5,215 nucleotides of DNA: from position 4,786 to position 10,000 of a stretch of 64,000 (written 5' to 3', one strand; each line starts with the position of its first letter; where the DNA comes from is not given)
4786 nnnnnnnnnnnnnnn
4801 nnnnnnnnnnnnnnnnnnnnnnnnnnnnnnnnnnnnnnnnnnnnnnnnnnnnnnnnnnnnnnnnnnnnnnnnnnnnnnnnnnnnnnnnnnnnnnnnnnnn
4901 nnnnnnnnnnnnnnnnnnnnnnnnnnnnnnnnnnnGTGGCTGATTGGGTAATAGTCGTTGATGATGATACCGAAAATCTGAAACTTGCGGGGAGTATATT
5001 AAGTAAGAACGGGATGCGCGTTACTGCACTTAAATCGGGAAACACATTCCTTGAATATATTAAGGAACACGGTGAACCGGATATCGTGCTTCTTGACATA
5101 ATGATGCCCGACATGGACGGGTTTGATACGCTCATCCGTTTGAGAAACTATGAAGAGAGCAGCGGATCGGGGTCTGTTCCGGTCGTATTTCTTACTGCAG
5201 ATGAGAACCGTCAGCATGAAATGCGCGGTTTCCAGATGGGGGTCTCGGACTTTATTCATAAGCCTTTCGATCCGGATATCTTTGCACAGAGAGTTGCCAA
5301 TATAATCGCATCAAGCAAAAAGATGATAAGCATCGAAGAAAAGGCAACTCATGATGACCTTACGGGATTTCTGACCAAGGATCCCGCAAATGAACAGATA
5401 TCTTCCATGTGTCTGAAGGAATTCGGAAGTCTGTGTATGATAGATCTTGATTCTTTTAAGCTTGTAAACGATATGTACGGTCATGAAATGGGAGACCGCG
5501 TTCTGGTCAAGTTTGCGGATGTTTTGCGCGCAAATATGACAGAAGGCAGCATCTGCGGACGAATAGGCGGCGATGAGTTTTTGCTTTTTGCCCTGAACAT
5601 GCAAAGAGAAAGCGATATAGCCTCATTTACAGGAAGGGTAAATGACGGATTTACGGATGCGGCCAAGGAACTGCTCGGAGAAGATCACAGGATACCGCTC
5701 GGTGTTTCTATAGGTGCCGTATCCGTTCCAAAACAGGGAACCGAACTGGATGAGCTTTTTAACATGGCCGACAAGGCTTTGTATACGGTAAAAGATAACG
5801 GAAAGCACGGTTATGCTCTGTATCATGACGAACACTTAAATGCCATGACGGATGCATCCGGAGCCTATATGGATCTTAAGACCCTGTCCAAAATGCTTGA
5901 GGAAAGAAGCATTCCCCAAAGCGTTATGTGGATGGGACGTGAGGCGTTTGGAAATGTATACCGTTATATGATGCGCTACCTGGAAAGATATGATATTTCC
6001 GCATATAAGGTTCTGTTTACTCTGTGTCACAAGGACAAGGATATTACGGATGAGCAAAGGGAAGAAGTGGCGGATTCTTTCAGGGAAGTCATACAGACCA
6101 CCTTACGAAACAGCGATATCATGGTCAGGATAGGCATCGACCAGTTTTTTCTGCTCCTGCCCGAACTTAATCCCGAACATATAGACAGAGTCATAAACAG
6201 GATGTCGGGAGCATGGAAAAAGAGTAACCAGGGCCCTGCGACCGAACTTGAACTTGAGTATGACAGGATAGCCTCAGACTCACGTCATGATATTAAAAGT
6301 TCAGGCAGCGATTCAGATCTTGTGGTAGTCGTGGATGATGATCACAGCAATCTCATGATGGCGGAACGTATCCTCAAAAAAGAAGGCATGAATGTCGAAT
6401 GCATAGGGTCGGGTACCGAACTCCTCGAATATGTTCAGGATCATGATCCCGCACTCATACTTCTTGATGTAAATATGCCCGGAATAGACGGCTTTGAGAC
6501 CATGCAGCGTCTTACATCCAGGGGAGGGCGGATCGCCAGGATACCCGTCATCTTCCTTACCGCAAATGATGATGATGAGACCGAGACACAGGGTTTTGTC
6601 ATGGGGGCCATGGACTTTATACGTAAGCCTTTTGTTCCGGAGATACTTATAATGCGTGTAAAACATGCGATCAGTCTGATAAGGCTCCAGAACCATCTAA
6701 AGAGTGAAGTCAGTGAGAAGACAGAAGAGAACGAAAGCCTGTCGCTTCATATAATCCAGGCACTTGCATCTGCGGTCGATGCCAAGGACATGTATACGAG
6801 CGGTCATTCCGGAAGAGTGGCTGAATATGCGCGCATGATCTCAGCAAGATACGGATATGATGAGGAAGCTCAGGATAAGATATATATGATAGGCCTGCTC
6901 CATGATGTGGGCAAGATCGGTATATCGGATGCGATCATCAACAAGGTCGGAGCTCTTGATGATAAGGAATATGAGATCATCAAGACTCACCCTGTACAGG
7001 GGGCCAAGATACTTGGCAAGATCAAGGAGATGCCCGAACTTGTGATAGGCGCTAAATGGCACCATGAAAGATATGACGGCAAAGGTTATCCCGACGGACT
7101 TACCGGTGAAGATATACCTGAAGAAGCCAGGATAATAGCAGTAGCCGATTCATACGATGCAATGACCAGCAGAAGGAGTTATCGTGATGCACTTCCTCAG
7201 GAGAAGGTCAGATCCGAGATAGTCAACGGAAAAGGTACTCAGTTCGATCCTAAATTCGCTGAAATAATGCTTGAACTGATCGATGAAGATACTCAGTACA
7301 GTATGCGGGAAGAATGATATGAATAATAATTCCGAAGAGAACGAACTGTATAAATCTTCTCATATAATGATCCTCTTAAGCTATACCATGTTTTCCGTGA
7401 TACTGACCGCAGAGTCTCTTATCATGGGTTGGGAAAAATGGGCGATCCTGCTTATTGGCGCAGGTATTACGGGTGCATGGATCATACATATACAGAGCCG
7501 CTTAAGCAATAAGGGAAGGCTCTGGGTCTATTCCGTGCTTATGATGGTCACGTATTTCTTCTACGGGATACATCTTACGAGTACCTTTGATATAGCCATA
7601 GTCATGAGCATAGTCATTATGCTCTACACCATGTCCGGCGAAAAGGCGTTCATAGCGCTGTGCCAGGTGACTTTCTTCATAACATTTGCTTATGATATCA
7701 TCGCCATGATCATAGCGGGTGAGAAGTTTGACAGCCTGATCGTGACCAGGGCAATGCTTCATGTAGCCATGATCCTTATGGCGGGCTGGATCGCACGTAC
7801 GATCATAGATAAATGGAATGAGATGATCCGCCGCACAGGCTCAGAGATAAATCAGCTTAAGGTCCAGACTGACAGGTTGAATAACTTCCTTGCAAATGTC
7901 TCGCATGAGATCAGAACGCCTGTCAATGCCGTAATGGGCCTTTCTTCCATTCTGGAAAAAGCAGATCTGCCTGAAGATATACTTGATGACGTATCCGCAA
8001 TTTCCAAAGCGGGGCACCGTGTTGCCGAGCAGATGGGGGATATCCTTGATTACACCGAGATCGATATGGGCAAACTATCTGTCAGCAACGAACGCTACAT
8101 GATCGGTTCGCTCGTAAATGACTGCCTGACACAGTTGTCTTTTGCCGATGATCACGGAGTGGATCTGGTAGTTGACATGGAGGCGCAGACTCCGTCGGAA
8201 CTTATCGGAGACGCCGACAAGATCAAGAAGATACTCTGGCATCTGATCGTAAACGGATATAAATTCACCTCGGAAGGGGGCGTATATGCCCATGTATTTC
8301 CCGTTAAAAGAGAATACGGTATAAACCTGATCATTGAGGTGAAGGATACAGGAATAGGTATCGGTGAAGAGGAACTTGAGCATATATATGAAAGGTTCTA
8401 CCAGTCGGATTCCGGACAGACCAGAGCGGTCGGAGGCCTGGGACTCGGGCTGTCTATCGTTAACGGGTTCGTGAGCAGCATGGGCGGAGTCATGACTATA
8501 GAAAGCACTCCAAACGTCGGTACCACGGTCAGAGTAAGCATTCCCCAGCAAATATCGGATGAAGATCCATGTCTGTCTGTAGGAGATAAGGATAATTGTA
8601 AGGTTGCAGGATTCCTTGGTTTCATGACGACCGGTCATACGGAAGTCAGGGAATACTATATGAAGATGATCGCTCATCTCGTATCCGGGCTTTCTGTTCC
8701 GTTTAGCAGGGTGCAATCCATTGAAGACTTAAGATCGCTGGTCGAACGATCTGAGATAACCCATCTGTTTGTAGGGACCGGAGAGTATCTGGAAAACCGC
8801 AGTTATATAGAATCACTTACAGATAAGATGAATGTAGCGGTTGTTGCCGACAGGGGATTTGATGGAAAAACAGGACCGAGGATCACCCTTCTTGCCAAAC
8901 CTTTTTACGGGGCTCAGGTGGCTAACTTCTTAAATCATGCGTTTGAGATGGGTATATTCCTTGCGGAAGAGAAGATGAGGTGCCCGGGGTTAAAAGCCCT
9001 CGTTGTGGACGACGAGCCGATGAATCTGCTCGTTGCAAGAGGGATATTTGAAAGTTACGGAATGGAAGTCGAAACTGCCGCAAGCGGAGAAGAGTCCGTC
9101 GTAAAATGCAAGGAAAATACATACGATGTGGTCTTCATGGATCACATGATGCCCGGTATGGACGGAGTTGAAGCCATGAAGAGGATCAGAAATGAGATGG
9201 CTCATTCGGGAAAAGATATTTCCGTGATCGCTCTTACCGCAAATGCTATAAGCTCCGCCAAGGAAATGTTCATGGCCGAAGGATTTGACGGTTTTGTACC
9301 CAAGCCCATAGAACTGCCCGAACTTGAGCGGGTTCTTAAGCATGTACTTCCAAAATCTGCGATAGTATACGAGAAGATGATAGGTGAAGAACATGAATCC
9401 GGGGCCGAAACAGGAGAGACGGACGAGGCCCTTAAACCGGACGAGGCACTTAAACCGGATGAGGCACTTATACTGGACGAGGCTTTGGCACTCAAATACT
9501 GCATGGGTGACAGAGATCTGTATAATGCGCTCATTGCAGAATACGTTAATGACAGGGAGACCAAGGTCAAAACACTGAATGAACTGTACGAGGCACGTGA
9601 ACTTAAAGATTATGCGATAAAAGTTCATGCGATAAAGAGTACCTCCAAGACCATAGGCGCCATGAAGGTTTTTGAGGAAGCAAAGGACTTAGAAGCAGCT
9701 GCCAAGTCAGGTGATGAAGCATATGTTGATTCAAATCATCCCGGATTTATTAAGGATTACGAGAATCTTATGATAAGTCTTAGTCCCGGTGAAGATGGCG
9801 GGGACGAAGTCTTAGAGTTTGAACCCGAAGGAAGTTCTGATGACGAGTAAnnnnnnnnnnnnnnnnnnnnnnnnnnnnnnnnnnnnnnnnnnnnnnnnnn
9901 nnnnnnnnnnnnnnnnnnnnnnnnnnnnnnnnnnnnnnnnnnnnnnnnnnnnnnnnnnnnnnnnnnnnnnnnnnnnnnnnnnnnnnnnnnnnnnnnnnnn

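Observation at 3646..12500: Five-gene translationally coupled, multi-branch phosphorelay operon linking a LytTR regulator to c-di-GMP turnover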

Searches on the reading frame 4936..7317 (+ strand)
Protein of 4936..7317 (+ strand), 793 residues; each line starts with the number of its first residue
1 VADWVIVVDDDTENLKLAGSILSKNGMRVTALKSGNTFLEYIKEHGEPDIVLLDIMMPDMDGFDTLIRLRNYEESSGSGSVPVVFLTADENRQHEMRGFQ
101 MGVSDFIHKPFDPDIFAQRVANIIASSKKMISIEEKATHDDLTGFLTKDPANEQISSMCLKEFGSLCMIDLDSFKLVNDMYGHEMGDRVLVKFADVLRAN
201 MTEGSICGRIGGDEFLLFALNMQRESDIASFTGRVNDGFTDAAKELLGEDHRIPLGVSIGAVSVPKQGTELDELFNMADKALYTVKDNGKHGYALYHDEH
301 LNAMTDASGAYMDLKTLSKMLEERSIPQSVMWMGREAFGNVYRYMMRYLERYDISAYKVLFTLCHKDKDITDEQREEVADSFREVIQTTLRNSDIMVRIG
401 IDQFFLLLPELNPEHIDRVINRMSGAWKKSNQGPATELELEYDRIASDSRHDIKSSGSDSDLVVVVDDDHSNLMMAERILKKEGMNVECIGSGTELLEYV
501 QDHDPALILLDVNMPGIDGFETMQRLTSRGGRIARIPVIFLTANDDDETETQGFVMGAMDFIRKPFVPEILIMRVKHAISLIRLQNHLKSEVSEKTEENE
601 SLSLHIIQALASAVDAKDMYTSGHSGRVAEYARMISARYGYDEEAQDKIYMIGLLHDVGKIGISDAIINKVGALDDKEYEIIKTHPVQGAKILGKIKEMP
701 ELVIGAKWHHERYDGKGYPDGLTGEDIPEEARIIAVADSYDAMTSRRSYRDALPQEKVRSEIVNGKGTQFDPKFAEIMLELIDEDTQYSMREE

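Call 5: search_protein_families(library=pfam, proteins=[window:4936-7317:+], max_evalue=0.01)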
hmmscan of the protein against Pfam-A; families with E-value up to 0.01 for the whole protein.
window:4936-7317:+ (793 aa): 5 families
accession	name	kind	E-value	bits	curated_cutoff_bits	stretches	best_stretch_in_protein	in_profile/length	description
PF00072.30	Response_reg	-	1.7e-55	186.4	30.2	2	463-575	1-110/111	Response regulator receiver domain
PF00990.26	GGDEF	-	1.7e-35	122.6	23.8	2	137-290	1-159/161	Diguanylate cyclase, GGDEF domain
PF13487.12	HD_5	-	1.2e-32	113.4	27.2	1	610-773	3-169/170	HD domain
PF01966.28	HD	-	1.2e-24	87.3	22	1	622-743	2-116/116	HD domain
PF08668.18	HDOD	-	2.2e-06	27.8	22.9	1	621-676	95-148/196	HDOD domain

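Call 8: search_protein_families(library=ncbifam, proteins=[window:4936-7317:+], max_evalue=0.001)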
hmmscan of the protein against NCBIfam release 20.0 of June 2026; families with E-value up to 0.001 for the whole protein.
window:4936-7317:+ (793 aa): 120 families (the best 25 are shown)
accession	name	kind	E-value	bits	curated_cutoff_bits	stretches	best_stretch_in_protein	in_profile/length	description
NF007135.0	PRK09581.1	equivalog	3.2e-74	250.4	474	3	463-605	5-142/457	PleD family two-component system response regulator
NF053512.1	nitric_RR_NosR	exception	4.1e-59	200.7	400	3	593-787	164-359/422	response regulator c-di-GMP phosphodiesterase, NosR family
NF041880.1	EPS_EpsF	equivalog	3e-42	144.8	900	2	466-596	1-131/492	response regulator EpsF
NF040689.1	MtrAB_MtrA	equivalog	3.8e-41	140.8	300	2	463-580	1-114/219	MtrAB system response regulator MtrA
NF045944.1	ResRegRpaBCyano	equivalog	4.4e-40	137.5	330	2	6-134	1-122/229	response regulator transcription factor RpaB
NF008296.0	PRK11083.1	equivalog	9.2e-40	136.4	273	2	462-590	5-127/228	two-component system response regulator CreB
NF053854.1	RespRegPhoBBctds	equivalog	1e-39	136.2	270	2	463-606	1-142/225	two-component system response regulator PhoB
NF033117.2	vanR_ACDEGLN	exception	2.5e-39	135.2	350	2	463-603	1-137/226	VanR-ABDEGLN family response regulator transcription factor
TIGR02154.1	PhoB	equivalog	2.9e-39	134.7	296.2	2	462-581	4-122/226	phosphate regulon transcriptional regulator PhoB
NF047654.1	DiguCycDgcRLepto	equivalog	1.7e-38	132.2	500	2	5-290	5-290/295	diguanylate cyclase DgcR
NF040534.1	resp_reg_YycF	equivalog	5.4e-38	130.5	340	2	463-608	3-139/231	response regulator YycF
NF045991.1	RespRegCtrARhodob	equivalog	1.3e-37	129.7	350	2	463-579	3-116/224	response regulator transcription factor CtrA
NF050064.1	BlResRespRegCbrR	equivalog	5.9e-37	127.6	600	2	20-291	141-409/415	bile resistance response regulator CbrR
NF007005.1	PRK09468.1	equivalog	4.2e-36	124.6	331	2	461-587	4-124/237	osmolarity response regulator transcription factor OmpR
NF000403.1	vanR-C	exception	5.6e-36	124.2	480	2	461-604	3-140/231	vancomycin resistance response regulator transcription factor VanR-C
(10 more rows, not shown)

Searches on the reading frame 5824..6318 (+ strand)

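Call 10: search_protein_families(library=pfam, proteins=[window:5824-6318:+], max_evalue=10)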
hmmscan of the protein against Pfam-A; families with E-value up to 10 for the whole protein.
seq(165 aa): 4 families
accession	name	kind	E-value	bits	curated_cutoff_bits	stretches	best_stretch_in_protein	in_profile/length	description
PF00990.26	GGDEF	-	1.5e-05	25.3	23.8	1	84-135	60-111/161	Diguanylate cyclase, GGDEF domain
PF19654.4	DUF6157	-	0.05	14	27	1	46-104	37-95/136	Family of unknown function (DUF6157)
PF13175.12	AAA_15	-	0.076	13.1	32.1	1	59-162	195-303/374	AAA ATPase domain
PF18059.6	Csd3_N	-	0.11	13.3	27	1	49-79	10-39/83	Csd3 N-terminal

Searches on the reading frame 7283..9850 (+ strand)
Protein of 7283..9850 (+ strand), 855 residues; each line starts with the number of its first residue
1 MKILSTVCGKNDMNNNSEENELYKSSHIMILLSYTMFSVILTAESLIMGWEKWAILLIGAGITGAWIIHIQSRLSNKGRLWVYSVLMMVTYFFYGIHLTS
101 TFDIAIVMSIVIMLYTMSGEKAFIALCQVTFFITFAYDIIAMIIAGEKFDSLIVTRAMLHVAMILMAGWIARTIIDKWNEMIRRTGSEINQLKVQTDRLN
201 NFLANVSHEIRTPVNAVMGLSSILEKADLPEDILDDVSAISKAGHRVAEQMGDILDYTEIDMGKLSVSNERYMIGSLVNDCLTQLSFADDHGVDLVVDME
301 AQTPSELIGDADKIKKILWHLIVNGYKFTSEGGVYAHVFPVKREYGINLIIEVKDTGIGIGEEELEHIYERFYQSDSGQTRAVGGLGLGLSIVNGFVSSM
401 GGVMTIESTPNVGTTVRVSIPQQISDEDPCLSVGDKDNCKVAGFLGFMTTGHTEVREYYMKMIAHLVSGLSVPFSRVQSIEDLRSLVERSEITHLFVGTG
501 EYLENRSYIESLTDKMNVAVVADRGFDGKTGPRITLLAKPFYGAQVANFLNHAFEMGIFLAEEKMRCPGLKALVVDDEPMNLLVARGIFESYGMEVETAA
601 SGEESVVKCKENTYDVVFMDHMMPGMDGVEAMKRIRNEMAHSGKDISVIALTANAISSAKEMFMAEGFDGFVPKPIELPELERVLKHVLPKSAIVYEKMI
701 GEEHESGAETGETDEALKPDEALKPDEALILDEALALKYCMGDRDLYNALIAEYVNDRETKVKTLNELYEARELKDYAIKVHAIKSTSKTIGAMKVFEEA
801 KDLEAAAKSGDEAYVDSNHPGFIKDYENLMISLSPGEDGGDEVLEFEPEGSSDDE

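Call 5: search_protein_families(library=pfam, proteins=[window:7283-9850:+], max_evalue=0.01)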
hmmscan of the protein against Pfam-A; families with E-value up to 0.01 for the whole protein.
window:7283-9850:+ (855 aa): 4 families
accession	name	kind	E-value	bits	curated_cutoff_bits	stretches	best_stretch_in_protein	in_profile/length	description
PF00072.30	Response_reg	-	3e-24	85.8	30.2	1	573-684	2-109/111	Response regulator receiver domain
PF02518.31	HATPase_c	-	1.9e-22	80.2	26.4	1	309-423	1-110/111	Histidine kinase-, DNA gyrase B-, and HSP90-like ATPase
PF00512.31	HisKA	-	1.2e-13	51.3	26.9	1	199-262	2-65/66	His Kinase A (phospho-acceptor) domain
PF01627.28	Hpt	-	0.0064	17.2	24.6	0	750-812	2-64/84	Hpt domain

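Call 8: search_protein_families(library=ncbifam, proteins=[window:7319-9850:+], max_evalue=0.001)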
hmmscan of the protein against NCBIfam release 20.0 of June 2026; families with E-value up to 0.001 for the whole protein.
window:7319-9850:+ (843 aa): 140 families (the best 25 are shown)
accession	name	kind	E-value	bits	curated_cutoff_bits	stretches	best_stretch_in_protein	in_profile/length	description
TIGR02956.1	TMAO_torS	equivalog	1.6e-80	271.5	676.5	2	189-414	466-686/967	TMAO reductase system sensor histidine kinase/response regulator TorS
NF008318.0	PRK11107.1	equivalog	2.6e-80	270.7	890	1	189-799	295-890/920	two-component sensor histidine kinase BarA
NF041947.1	LuxQ_Vibrio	equivalog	9.4e-69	232.2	1200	2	188-415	473-701/843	quorum-sensing autoinducer 2 sensor kinase/phosphatase LuxQ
NF008302.0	PRK11091.1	equivalog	5.3e-67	226.6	838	2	188-416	284-511/779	aerobic respiration two-component sensor histidine kinase ArcB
NF011874.0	PRK15347.1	equivalog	7.1e-58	196.4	852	2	186-411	397-615/921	two component system sensor kinase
NF045901.1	HisKinLetSLeg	equivalog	4.9e-56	190.3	1650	2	188-408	294-516/906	two-component system sensor histidine kinase LetS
NF008099.0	PRK10841.1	equivalog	4.2e-51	173.7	920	1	189-675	472-938/949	two-component system sensor histidine kinase RcsC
NF008543.0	PRK11466.1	equivalog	2.3e-44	151.5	982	2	188-413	445-665/914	TMAO reductase system sensor histidine kinase/response regulator TorS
NF038297.2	hybrid_HK_HrmK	equivalog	1.2e-42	146.4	725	2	163-414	211-461/607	hybrid histidine kinase/response regulator HrmK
NF046044.1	PnpS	equivalog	3.3e-42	144.9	400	1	178-409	161-390/390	two-component system histidine kinase PnpS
NF047874.1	MASE3_PAS_HK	subfamily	1.2e-38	133.3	560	1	172-420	383-635/655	MASE3 domain-containing sensor histidine kinase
NF033092.0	HK_WalK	equivalog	2.9e-36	125.2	725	1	179-409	365-593/594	cell wall metabolism sensor histidine kinase WalK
NF041832.1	near_NosP_CTERM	subfamily_domain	9.2e-36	123.7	400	2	189-412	9-227/370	NahK/ErcS family hybrid sensor histidine kinase/response regulator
NF041210.1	his_kin_PieS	equivalog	1.5e-35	123.1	850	1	165-410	228-470/474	two component system sensor histidine kinase PieS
NF041735.1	hist_kin_RppB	equivalog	1.9e-35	122.5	400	1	186-409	215-438/438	two-component system sensor histidine kinase RppB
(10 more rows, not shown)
